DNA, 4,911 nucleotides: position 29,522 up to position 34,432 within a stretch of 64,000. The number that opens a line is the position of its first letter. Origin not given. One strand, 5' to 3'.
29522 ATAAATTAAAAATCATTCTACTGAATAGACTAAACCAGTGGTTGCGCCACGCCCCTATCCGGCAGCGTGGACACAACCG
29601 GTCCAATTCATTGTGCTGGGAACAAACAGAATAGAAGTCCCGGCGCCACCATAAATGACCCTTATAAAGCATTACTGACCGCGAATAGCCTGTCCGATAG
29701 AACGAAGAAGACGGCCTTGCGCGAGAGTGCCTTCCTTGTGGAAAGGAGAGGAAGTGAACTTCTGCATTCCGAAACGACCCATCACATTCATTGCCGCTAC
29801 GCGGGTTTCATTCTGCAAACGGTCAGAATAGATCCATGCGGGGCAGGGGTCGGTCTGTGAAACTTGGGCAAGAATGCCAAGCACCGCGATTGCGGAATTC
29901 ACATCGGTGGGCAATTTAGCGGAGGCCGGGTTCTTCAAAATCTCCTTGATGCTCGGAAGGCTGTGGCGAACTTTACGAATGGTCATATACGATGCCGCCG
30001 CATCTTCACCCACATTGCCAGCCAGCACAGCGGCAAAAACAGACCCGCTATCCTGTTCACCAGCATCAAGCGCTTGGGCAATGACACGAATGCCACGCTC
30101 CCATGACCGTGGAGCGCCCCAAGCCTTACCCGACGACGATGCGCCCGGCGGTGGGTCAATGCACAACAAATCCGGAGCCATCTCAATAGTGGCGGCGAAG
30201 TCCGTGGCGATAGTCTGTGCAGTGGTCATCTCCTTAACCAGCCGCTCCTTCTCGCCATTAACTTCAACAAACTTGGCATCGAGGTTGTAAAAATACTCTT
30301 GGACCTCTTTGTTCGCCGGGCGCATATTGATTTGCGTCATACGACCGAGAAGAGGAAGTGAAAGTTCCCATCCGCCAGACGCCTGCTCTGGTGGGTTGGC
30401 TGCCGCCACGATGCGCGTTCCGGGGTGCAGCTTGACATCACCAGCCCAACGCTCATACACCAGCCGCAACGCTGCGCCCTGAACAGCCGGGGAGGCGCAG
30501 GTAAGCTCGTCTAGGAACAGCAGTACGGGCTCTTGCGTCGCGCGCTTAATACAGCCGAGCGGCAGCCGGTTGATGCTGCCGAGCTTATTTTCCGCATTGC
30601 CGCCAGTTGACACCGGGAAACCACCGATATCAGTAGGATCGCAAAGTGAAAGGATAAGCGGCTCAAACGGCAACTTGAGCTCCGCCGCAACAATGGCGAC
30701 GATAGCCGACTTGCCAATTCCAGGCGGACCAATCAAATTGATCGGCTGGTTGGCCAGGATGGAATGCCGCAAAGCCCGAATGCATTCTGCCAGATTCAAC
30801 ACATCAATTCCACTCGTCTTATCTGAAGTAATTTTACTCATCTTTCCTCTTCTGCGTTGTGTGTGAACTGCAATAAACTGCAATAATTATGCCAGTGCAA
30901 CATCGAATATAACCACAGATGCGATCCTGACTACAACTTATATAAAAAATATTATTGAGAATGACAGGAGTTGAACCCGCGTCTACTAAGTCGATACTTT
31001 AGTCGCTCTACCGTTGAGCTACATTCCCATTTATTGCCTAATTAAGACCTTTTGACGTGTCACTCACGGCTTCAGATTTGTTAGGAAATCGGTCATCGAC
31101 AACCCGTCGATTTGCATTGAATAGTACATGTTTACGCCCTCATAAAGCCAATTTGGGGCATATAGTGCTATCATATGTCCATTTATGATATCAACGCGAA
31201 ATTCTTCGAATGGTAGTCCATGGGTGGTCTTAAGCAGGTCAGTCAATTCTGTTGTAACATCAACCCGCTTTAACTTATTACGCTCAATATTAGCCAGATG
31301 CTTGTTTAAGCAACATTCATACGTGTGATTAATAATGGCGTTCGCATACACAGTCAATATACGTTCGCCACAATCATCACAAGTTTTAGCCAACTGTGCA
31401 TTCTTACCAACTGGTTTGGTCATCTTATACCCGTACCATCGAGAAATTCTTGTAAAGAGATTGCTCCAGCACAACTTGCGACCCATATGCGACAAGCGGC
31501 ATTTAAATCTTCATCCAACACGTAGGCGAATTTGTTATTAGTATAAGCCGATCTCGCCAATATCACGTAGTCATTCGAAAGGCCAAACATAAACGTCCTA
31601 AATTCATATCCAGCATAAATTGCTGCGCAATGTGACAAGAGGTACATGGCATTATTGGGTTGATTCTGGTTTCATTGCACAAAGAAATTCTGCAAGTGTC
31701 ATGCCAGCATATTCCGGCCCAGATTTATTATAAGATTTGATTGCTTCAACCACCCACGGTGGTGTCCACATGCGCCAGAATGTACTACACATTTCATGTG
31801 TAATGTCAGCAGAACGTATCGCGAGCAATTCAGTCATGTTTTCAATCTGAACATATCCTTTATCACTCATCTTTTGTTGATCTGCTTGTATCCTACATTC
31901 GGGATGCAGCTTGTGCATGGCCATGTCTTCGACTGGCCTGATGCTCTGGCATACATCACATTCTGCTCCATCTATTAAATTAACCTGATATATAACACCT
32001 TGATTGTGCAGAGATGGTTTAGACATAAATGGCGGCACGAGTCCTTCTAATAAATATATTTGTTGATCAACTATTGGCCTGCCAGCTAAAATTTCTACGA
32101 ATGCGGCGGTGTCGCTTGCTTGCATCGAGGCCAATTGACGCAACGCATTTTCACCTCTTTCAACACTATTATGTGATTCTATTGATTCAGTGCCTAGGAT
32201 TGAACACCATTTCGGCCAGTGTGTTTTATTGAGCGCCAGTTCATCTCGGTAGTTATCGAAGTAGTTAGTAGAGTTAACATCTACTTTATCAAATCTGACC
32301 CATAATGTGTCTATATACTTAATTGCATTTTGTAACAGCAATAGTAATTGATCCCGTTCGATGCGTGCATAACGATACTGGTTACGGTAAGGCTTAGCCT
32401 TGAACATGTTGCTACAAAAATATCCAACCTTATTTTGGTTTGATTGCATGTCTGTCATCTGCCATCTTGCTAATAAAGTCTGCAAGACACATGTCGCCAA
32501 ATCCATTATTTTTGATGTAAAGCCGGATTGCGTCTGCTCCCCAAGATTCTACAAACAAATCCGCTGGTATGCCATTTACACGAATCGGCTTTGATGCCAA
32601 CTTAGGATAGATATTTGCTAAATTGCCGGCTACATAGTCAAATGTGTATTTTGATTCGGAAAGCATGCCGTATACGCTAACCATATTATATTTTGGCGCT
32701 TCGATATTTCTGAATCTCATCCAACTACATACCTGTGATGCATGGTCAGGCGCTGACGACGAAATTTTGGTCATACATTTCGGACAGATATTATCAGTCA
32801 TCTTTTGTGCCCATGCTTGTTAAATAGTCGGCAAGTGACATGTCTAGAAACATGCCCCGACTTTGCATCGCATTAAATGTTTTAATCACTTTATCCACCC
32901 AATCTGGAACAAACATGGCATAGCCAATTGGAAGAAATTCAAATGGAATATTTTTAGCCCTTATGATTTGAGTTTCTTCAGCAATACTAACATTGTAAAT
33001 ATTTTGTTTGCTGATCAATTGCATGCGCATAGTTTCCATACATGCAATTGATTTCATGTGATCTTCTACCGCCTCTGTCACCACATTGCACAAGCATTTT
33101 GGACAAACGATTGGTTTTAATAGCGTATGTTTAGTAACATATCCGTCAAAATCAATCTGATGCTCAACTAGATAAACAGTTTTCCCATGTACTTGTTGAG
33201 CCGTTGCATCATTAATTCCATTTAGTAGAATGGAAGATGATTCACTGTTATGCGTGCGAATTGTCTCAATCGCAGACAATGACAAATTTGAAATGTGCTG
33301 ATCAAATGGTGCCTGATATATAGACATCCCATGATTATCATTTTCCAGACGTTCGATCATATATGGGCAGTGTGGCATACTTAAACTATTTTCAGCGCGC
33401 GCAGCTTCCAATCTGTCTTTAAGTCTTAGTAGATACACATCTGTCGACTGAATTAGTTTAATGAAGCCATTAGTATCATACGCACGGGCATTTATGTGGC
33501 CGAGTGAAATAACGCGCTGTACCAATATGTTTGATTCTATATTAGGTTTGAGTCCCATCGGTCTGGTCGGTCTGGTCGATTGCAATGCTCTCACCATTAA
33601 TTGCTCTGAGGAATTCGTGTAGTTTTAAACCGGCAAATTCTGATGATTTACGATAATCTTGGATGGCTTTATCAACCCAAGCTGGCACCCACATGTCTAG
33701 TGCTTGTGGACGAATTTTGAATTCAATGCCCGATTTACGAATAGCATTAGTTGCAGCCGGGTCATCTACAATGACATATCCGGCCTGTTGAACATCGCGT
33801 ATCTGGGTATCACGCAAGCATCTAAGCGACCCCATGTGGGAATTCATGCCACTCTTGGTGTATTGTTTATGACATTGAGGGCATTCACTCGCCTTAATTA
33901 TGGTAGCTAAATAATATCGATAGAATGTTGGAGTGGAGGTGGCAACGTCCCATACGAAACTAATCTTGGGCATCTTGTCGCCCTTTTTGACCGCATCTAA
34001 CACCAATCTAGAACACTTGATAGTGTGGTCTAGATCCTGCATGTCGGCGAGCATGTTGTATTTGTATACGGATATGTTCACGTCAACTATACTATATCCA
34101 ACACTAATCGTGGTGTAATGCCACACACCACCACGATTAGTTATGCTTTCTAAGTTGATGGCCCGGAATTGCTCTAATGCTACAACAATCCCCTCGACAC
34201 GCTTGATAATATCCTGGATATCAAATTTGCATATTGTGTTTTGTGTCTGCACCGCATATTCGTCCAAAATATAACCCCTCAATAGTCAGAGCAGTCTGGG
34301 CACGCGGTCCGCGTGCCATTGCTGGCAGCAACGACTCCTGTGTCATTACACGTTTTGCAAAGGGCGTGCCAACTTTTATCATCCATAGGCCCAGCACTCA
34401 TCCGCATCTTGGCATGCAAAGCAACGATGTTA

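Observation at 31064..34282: Expanded paralogue family: C2HC zinc finger plus conserved C-terminal helix motif (at least 9 copies)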

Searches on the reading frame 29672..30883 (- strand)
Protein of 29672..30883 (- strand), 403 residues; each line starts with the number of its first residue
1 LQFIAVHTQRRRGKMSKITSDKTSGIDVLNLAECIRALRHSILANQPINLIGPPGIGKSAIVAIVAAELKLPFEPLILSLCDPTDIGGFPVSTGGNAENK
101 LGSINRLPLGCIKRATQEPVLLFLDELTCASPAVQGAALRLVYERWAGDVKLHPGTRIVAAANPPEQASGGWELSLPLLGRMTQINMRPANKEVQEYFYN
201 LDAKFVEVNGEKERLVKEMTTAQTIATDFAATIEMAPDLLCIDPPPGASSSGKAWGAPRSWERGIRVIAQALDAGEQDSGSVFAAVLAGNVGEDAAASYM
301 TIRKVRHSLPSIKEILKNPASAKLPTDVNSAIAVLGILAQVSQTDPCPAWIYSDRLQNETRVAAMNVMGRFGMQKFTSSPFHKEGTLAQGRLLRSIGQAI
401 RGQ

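Call 12: search_protein_families(library=pfam, proteins=[window:29672-30883:-], max_evalue=0.001)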
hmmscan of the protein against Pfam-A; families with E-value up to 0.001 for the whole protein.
window:29672-30883:- (403 aa): 3 families
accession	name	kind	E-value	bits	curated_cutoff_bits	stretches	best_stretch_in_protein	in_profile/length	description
PF07728.20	AAA_5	-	5.7e-07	30.1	22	1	50-181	4-138/139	AAA domain (dynein-related subfamily)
PF00004.35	AAA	-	1.3e-06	29.3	21.2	1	50-167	3-113/131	ATPase family associated with various cellular activities (AAA)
PF20030.5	bpMoxR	-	3.8e-05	23.3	27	1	33-146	19-125/205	MoxR domain in the MoxR-vWA-beta-propeller ternary systems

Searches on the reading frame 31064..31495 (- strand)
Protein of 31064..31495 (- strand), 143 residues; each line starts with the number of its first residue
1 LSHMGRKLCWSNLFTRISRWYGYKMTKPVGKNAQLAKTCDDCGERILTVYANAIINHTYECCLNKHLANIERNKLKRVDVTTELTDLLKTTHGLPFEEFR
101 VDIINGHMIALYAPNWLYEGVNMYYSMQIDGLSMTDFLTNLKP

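Call 7: search_protein_families(library=pfam, proteins=[window:31064-31495:-], max_evalue=1)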
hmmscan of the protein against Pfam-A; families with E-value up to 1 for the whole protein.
window:31064-31495:- (143 aa): 0 families

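Call 8: search_protein_families(library=phrogs, proteins=[window:31064-31495:-], max_evalue=1)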
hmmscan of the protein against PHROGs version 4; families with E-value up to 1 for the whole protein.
window:31064-31495:- (143 aa): 4 families
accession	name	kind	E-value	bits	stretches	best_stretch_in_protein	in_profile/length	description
phrog_18748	-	unknown function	0.011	17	1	33-63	6-35/88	-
phrog_36680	-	unknown function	0.036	14.9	1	80-141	15-74/116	-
phrog_17561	-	unknown function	0.073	14.1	1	100-122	10-32/80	-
phrog_27074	-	unknown function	0.12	13.6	1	74-120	98-142/151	-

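Call 74: search_protein_families(library=padloc, proteins=[window:31064-31495:-], max_evalue=0.1)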
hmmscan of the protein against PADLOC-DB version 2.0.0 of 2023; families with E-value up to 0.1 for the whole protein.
window:31064-31495:- (143 aa): 0 families

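Call 85: search_protein_families(library=ncbifam, proteins=[window:31064-31495:-], max_evalue=0.1)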
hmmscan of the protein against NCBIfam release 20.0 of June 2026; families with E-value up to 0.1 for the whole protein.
window:31064-31495:- (143 aa): 0 families

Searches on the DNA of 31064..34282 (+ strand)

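Call 3: search_dna_similar(query=window:31064-34282:+, collection=phages, mode=near, max_rows=30)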
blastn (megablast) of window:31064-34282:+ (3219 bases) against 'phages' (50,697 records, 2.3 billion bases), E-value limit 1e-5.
No match.

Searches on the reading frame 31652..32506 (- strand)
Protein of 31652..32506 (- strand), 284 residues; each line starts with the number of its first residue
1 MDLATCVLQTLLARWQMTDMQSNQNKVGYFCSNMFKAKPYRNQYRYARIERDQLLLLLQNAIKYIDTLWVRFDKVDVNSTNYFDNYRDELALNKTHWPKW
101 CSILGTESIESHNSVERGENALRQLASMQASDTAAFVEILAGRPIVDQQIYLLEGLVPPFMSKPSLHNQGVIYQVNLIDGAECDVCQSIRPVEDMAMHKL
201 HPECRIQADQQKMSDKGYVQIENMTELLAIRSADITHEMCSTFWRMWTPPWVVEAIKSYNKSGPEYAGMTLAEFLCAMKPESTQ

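Call 7: search_protein_families(library=pfam, proteins=[window:31652-32506:-], max_evalue=1)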
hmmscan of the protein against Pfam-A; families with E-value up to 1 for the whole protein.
window:31652-32506:- (284 aa): 0 families

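Call 8: search_protein_families(library=phrogs, proteins=[window:31652-32506:-], max_evalue=1)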
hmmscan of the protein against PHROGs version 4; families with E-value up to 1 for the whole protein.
window:31652-32506:- (284 aa): 1 family
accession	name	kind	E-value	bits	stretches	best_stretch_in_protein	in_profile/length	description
phrog_11708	-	unknown function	0.15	13.6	1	42-89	50-97/106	-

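Call 74: search_protein_families(library=padloc, proteins=[window:31652-32506:-], max_evalue=0.1)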
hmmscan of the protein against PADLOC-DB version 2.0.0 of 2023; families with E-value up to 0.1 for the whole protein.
window:31652-32506:- (284 aa): 0 families

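Call 85: search_protein_families(library=ncbifam, proteins=[window:31652-32506:-], max_evalue=0.1)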
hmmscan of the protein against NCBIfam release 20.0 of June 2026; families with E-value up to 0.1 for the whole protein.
window:31652-32506:- (284 aa): 0 families

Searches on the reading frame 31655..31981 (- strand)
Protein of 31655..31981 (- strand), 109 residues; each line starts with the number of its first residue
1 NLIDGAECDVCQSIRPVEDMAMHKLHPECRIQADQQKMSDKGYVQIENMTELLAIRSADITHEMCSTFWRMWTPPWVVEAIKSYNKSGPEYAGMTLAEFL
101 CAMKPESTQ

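Call 73: search_protein_families(library=pfam, alignment_id=A4, max_evalue=0.01)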
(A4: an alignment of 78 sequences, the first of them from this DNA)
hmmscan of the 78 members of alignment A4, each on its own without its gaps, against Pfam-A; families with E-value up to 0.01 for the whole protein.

A. member 1, seq(109 aa): 0 families

B. families by the number of members that match (of 78 scanned): 3 families
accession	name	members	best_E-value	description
PF25017.1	zf-C2HC_3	1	0.0029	C2HC zinc finger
PF01667.23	Ribosomal_S27e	1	0.0042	Ribosomal protein S27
PF23580.1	Znf_XAF1_N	1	0.0048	XIAP-associated factor 1-like, N-terminal zinc finger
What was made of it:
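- No head or tail hits any enzyme family in Pfam across 78 members (call 73).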

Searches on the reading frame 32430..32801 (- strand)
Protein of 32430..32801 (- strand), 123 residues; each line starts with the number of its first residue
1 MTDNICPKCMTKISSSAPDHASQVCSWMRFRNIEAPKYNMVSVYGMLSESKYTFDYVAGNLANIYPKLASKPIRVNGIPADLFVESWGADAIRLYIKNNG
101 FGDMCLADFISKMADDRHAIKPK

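Call 7: search_protein_families(library=pfam, proteins=[window:32430-32801:-], max_evalue=1)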
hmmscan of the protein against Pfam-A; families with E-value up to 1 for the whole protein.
window:32430-32801:- (123 aa): 1 family
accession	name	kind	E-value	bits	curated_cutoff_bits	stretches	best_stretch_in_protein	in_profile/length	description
PF17290.8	Arena_ncap_C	-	0.17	11.7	27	1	48-110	63-123/181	Arenavirus nucleocapsid C-terminal domain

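Call 8: search_protein_families(library=phrogs, proteins=[window:32430-32801:-], max_evalue=1)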
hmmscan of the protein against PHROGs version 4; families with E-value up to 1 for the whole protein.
window:32430-32801:- (123 aa): 1 family
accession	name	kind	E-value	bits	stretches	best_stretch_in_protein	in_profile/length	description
phrog_23887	-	unknown function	0.19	12.5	1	31-69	84-120/147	-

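Call 74: search_protein_families(library=padloc, proteins=[window:32430-32801:-], max_evalue=0.1)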
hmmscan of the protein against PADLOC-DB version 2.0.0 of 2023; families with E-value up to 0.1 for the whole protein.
window:32430-32801:- (123 aa): 0 families

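Call 85: search_protein_families(library=ncbifam, proteins=[window:32430-32801:-], max_evalue=0.1)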
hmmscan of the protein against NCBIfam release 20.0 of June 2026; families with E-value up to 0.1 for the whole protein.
window:32430-32801:- (123 aa): 0 families

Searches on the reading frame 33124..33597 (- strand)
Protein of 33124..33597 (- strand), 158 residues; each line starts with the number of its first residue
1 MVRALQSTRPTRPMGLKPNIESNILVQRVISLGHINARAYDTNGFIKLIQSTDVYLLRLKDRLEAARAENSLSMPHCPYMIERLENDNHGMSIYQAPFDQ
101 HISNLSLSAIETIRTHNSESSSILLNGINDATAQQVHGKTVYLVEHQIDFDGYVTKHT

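Call 91: find_homologous_proteins(query=A6, max_evalue=0.001)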
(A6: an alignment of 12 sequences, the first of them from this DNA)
Query A6 (12 sequences) (158 aa, profile of the alignment): 4 proteins with E <= 0.001 among 1302 candidates.
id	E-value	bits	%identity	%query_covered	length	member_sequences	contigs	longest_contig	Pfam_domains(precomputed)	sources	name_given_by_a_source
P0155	4.5e-39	151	100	92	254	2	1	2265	-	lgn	-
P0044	9.4e-38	147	23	35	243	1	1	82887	-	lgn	-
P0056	1.1e-36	143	27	35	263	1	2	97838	-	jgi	jgi:hypothetical protein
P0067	3.5e-33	132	-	-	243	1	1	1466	-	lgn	-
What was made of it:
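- Tried and rejected: A head-only profile search found only family members, so the heads are not borrowed from other proteins at this sensitivity (call 91).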

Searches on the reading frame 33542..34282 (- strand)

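Call 7: search_protein_families(library=pfam, proteins=[window:33542-34282:-], max_evalue=1)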
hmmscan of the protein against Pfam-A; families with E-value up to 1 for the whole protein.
window:33542-34282:- (246 aa): 5 families
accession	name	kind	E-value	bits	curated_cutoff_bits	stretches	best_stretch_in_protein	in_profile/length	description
PF18048.7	TRAF6_Z2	-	0.0034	17.8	27.4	1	133-150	5-22/27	TNF receptor-associated factor 6 zinc finger 2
PF13894.12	zf-C2H2_4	-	0.047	14.9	27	1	133-151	2-21/24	C2H2-type zinc finger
PF05280.16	FlhC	-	0.047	13.9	27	1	70-147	77-150/173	Flagellar transcriptional activator (FlhC)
PF14888.12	PBP-Tp47_c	-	0.095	13.2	25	1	18-78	95-155/159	Penicillin-binding protein Tp47 domain C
PF22191.2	IBR_1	-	0.16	12.3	27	1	132-155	4-27/47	IBR domain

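Call 8: search_protein_families(library=phrogs, proteins=[window:33542-34282:-], max_evalue=1)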
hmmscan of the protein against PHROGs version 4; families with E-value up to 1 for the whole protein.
window:33542-34282:- (246 aa): 1 family
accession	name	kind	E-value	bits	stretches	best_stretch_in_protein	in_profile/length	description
phrog_28630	-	unknown function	0.17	12.9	1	201-219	27-45/52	-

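Call 74: search_protein_families(library=padloc, proteins=[window:33542-34282:-], max_evalue=0.1)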
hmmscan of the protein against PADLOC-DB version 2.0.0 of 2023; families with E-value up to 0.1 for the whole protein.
window:33542-34282:- (246 aa): 0 families

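Call 85: search_protein_families(library=ncbifam, proteins=[window:33542-34282:-], max_evalue=0.1)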
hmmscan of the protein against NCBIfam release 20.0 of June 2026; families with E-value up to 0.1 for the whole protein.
window:33542-34282:- (246 aa): 1 family
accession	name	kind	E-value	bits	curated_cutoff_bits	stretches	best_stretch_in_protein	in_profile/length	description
NF009365.1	PRK12722.1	equivalog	0.064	13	216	1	71-146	76-146/170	flagellar transcriptional regulator FlhC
